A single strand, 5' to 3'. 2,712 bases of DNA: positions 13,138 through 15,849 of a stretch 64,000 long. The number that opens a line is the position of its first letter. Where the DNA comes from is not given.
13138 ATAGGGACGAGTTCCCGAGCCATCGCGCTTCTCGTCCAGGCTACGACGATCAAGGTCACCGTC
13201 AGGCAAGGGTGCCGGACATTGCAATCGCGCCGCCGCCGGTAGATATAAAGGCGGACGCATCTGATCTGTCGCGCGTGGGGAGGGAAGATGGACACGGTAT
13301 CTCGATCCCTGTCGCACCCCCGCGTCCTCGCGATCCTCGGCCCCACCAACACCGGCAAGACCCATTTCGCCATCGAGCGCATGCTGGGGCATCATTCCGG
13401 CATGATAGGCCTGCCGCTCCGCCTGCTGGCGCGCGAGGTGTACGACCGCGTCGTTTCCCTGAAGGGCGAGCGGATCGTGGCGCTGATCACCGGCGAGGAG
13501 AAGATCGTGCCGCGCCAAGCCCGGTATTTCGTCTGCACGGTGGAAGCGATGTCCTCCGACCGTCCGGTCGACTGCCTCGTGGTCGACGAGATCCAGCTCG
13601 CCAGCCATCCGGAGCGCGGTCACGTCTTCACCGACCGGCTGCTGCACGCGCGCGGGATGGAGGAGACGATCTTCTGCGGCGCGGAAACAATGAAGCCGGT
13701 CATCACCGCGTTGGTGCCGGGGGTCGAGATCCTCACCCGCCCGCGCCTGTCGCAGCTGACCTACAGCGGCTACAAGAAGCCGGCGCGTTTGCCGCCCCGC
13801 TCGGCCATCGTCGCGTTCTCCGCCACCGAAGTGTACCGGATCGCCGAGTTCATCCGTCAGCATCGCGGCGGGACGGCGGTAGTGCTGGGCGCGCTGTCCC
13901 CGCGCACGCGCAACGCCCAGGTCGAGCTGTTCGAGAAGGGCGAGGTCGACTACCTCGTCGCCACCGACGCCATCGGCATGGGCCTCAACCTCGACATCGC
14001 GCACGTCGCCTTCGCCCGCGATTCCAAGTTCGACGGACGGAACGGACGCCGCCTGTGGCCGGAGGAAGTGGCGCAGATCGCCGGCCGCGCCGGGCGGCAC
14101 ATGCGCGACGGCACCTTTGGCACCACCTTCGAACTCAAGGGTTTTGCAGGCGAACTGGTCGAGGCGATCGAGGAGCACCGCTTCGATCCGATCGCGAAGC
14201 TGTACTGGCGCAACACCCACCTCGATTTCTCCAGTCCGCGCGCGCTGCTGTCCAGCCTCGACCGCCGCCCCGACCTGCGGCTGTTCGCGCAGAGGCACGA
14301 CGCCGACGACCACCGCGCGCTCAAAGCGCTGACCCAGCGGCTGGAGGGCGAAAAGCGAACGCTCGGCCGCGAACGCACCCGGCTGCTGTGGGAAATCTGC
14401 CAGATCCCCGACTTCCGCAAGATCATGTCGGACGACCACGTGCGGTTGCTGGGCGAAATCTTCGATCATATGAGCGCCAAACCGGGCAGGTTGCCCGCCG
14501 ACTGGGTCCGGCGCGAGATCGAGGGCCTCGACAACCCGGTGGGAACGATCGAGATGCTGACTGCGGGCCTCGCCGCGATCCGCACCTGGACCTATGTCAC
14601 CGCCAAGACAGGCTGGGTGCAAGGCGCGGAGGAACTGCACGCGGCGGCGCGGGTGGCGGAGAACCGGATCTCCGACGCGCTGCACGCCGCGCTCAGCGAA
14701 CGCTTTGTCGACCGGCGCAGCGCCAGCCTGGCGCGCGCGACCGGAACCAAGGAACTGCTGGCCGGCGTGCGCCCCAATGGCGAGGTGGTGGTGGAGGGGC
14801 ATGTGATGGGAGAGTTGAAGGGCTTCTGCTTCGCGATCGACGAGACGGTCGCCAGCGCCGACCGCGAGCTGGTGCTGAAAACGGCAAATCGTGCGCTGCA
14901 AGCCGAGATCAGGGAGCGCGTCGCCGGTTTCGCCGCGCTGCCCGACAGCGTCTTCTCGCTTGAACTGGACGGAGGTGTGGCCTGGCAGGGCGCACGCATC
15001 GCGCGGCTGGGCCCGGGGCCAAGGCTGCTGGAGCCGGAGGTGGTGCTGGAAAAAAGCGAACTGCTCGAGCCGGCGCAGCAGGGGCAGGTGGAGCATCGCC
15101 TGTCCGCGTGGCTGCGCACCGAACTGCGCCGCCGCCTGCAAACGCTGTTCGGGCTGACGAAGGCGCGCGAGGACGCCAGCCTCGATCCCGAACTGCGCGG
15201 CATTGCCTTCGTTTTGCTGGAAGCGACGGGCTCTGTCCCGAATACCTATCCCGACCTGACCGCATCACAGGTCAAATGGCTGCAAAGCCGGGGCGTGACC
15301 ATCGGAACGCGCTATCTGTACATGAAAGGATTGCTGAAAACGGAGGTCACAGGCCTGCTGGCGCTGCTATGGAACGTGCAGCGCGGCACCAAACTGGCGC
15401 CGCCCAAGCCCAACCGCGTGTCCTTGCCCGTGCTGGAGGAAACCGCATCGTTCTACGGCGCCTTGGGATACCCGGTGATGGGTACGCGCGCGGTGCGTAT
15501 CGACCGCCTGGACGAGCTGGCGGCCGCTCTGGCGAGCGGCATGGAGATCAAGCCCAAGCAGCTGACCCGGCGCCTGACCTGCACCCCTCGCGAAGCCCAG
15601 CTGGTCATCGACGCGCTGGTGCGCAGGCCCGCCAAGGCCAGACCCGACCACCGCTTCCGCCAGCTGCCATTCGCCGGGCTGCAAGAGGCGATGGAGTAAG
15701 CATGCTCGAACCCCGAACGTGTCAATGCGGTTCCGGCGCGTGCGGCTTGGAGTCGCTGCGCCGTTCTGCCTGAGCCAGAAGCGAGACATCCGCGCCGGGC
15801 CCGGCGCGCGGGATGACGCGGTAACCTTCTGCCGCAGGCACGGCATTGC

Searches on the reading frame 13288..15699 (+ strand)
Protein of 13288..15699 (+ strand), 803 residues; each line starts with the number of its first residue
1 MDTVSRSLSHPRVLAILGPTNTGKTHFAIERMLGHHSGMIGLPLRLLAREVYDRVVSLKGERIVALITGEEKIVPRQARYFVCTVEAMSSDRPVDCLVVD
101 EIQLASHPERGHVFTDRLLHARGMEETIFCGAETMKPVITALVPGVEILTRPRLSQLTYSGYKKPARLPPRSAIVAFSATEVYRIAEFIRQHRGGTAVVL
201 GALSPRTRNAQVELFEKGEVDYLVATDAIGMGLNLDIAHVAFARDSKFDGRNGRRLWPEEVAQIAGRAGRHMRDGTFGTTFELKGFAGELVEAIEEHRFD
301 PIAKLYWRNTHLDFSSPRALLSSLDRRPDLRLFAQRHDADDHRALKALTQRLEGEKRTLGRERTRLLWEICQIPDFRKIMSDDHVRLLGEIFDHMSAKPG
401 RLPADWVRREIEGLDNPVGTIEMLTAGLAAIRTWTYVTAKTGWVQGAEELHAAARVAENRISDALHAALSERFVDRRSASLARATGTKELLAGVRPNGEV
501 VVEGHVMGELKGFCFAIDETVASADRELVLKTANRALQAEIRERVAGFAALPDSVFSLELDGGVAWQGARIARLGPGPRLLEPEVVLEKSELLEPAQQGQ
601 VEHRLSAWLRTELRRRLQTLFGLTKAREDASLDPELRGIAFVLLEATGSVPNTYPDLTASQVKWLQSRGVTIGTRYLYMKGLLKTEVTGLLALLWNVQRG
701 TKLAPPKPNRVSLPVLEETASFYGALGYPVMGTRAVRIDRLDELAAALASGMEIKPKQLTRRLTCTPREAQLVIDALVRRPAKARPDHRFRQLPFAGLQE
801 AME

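Call 78: search_protein_families(library=pfam, proteins=[window:13288-15699:+], max_evalue=0.01)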
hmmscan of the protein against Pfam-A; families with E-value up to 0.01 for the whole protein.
window:13288-15699:+ (803 aa): 2 families
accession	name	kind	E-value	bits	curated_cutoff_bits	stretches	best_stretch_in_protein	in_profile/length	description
PF22527.2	DEXQc_Suv3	-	9.8e-30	103.6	27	1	13-143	15-142/154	DEXQ-box helicase domain of Suv3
PF00271.37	Helicase_C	-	2.3e-10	41.1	23.5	1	175-271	19-109/110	Helicase conserved C-terminal domain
